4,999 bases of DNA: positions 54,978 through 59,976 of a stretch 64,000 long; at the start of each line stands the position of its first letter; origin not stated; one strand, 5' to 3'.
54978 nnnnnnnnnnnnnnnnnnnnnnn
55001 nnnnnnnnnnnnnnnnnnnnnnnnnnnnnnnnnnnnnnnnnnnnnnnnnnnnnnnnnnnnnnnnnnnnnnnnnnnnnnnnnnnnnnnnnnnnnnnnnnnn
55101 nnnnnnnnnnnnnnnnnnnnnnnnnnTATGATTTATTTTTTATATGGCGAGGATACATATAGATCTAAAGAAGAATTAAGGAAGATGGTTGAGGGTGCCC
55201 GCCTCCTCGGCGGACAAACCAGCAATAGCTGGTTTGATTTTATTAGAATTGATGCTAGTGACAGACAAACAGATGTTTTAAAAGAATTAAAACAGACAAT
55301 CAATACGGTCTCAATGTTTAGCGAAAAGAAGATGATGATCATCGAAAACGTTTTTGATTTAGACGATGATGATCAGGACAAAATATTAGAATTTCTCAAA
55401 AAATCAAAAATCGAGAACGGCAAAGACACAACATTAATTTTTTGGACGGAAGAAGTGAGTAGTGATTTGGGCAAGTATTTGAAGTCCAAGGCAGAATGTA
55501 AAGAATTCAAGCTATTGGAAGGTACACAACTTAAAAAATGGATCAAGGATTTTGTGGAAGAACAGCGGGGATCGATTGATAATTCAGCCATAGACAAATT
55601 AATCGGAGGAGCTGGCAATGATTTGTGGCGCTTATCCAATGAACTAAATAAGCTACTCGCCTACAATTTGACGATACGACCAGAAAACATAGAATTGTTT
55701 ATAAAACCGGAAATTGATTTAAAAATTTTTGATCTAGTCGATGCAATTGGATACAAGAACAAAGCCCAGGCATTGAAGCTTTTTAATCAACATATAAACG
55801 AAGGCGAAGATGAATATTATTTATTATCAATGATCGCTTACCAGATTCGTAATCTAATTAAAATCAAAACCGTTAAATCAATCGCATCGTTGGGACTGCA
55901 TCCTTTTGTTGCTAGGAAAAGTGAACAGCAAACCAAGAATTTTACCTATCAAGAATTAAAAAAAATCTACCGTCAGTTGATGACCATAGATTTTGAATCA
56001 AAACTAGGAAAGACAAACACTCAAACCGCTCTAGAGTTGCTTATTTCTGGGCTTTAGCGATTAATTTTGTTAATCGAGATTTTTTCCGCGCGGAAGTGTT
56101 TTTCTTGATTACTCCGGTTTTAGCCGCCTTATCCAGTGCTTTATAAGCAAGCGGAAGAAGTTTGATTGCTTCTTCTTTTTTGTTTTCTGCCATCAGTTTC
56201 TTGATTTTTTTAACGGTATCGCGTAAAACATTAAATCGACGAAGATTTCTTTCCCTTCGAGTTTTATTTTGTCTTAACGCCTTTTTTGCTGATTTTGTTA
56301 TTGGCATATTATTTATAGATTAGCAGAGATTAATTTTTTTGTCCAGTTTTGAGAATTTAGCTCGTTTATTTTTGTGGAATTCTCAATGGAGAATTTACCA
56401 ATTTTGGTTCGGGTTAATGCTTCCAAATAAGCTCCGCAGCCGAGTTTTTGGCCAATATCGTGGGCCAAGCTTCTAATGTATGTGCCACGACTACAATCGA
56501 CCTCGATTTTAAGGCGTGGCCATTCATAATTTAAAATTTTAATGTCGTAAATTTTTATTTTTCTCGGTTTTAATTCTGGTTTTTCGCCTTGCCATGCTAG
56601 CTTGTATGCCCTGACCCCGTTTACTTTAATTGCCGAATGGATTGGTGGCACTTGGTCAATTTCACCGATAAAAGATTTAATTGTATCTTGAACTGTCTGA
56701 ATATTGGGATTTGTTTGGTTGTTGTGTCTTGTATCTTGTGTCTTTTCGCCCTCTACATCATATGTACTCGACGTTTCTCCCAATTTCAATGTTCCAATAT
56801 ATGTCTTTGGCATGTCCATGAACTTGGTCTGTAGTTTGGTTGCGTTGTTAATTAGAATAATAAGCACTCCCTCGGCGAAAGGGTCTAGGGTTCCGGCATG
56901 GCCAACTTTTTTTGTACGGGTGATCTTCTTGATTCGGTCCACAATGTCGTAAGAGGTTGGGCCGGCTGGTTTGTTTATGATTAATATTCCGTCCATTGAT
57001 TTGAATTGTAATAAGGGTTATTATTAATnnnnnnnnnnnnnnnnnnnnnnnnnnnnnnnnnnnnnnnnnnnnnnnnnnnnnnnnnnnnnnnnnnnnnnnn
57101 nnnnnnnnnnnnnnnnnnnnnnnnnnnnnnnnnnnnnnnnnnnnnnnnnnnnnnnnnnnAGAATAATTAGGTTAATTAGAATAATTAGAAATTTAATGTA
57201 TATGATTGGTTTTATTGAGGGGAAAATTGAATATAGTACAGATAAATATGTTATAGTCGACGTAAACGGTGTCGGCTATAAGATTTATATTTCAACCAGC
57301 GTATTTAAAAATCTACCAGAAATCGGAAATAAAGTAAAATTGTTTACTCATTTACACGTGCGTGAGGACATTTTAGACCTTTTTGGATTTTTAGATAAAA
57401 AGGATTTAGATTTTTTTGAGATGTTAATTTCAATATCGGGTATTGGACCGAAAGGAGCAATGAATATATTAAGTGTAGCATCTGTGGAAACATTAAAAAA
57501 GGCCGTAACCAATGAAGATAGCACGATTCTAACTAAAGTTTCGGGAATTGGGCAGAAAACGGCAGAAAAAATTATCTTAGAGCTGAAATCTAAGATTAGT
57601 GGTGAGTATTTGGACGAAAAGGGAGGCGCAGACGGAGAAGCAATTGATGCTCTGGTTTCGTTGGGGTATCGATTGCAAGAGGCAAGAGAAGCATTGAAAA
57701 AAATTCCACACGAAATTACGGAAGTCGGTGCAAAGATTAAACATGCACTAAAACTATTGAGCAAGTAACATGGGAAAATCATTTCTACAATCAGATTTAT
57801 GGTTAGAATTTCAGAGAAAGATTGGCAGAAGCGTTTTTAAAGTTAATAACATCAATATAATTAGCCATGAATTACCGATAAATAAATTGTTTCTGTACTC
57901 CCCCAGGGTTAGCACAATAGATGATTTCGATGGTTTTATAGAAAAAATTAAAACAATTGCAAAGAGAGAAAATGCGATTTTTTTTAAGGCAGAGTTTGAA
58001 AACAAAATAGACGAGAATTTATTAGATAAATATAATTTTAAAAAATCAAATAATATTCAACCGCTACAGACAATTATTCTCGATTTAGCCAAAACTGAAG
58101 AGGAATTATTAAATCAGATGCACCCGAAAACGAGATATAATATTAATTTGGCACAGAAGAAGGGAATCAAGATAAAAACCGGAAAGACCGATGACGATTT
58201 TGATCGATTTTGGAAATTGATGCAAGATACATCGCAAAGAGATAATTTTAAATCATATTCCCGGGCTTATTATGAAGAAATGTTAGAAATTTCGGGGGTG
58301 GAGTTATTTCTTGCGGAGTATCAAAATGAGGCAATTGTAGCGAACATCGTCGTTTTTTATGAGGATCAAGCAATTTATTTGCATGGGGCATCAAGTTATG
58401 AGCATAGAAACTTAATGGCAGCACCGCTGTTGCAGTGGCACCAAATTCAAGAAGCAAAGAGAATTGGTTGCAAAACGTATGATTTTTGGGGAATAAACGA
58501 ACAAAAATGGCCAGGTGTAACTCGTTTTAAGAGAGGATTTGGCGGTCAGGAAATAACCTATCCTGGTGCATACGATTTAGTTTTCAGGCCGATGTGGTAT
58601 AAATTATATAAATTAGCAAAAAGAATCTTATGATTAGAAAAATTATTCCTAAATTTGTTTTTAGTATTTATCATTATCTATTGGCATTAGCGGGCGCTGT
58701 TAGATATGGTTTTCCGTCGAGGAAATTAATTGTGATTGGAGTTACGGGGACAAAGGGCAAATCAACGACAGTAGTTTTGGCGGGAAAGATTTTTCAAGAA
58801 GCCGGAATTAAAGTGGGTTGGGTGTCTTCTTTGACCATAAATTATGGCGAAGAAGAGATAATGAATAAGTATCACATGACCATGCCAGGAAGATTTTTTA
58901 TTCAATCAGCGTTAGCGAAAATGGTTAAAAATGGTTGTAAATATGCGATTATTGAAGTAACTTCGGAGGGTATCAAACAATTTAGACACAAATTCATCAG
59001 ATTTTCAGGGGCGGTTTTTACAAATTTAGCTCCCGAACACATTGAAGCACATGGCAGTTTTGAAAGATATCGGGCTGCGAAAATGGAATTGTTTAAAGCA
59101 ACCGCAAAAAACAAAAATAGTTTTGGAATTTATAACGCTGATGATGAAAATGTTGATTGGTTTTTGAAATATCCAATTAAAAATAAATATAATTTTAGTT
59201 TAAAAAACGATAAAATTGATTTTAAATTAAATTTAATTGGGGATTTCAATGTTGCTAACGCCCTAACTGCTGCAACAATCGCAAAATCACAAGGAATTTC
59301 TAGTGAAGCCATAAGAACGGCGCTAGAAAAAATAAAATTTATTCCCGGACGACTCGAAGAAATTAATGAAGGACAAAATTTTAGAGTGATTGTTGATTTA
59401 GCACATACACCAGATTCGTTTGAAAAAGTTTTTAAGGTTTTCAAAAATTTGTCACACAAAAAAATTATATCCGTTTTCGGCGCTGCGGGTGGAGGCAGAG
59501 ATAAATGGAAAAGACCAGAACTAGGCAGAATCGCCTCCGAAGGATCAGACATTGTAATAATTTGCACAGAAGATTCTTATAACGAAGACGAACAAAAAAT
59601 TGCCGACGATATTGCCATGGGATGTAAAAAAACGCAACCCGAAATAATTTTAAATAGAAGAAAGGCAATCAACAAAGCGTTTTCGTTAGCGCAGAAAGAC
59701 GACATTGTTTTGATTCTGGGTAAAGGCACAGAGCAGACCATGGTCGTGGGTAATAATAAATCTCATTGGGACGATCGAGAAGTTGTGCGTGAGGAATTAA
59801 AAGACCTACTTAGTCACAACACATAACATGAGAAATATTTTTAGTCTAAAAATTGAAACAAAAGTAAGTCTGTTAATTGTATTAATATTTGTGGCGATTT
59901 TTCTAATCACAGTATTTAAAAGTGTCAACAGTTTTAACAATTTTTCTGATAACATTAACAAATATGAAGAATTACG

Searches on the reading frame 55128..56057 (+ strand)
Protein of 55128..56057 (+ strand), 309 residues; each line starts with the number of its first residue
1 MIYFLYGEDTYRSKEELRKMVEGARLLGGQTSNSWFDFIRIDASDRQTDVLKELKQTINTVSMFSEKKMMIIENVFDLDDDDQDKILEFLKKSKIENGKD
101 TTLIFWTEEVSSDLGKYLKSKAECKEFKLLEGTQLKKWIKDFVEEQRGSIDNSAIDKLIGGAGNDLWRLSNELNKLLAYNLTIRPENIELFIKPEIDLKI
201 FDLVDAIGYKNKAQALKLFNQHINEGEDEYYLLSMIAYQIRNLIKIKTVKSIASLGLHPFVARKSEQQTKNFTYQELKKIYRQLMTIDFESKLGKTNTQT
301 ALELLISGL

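Call 89: search_protein_families(library=pfam, proteins=[window:55128-56057:+], max_evalue=0.001)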
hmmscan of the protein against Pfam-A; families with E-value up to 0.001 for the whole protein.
window:55128-56057:+ (309 aa): 2 families
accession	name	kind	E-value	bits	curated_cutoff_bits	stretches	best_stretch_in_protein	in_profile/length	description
PF21694.2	DNA_pol3_delta_C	-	2.2e-23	83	27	1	199-307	3-119/121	DNA polymerase III delta subunit, C-terminal domain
PF06144.19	DNA_pol3_delta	-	0.00029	21.2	21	1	3-127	1-123/124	DNA polymerase III, delta subunit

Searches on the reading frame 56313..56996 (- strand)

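Call 89: search_protein_families(library=pfam, proteins=[window:56313-56996:-], max_evalue=0.001)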
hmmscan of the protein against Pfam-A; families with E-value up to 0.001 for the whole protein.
window:56313-56996:- (227 aa): 2 families
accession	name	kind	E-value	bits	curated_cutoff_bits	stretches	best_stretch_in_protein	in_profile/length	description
PF01509.24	TruB_N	-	5.7e-53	179.7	27.3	1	23-174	1-149/149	TruB family pseudouridylate synthase (N terminal domain)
PF16198.10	TruB_C_2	-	1.9e-10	41.1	29.3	1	175-219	1-47/66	tRNA pseudouridylate synthase B C-terminal domain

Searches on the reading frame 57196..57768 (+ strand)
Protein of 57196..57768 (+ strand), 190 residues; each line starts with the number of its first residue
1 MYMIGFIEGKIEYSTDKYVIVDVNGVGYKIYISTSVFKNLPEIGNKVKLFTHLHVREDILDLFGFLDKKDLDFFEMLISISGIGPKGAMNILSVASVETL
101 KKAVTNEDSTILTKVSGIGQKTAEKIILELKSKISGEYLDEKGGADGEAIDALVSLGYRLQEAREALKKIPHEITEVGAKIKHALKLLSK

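Call 89: search_protein_families(library=pfam, proteins=[window:57196-57768:+], max_evalue=0.001)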
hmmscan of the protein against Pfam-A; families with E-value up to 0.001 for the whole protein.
window:57196-57768:+ (190 aa): 4 families
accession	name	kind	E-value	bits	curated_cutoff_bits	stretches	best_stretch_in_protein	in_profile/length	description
PF01330.27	RuvA_N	-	3.3e-23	82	23.6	1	3-64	1-61/61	RuvA N terminal domain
PF14520.12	HHH_5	-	6e-17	62.3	27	1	74-131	1-56/57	Helix-hairpin-helix domain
PF07499.19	RuvA_C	-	1.1e-08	35.9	24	1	147-189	4-47/47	RuvA, C-terminal domain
PF00633.29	HHH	-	6.8e-06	26.1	24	0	112-127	13-28/30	Helix-hairpin-helix motif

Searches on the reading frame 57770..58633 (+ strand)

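Call 89: search_protein_families(library=pfam, proteins=[window:57770-58633:+], max_evalue=0.001)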
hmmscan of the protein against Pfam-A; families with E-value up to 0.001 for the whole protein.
window:57770-58633:+ (287 aa): 2 families
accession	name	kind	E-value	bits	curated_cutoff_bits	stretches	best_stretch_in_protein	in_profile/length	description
PF02388.22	FemAB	-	1.9e-39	136.1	24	2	175-285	293-406/406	FemAB family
PF13480.13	Acetyltransf_6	-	1.3e-13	51.7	22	1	121-254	3-142/143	Acetyltransferase (GNAT) domain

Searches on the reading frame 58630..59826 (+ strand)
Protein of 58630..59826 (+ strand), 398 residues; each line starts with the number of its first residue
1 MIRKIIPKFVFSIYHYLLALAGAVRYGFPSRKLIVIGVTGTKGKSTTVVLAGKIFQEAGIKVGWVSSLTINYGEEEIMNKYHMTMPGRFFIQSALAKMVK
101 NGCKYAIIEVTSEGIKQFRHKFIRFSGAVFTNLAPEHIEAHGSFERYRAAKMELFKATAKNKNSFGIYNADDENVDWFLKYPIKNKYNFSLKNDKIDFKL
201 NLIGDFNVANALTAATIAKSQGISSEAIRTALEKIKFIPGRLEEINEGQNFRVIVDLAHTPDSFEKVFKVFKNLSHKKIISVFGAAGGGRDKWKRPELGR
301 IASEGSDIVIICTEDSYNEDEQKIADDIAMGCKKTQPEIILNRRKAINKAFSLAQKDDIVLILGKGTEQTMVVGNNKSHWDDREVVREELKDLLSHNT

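Call 89: search_protein_families(library=pfam, proteins=[window:58630-59826:+], max_evalue=0.001)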
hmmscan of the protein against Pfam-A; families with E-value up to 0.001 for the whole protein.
window:58630-59826:+ (398 aa): 2 families
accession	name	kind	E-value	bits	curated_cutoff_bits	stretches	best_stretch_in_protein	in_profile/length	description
PF08245.18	Mur_ligase_M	-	4.6e-35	121.8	24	1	38-192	1-148/200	Mur ligase middle domain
PF02875.26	Mur_ligase_C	-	2e-26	93.8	28.4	1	240-366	1-127/127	Mur ligase, glutamate ligase domain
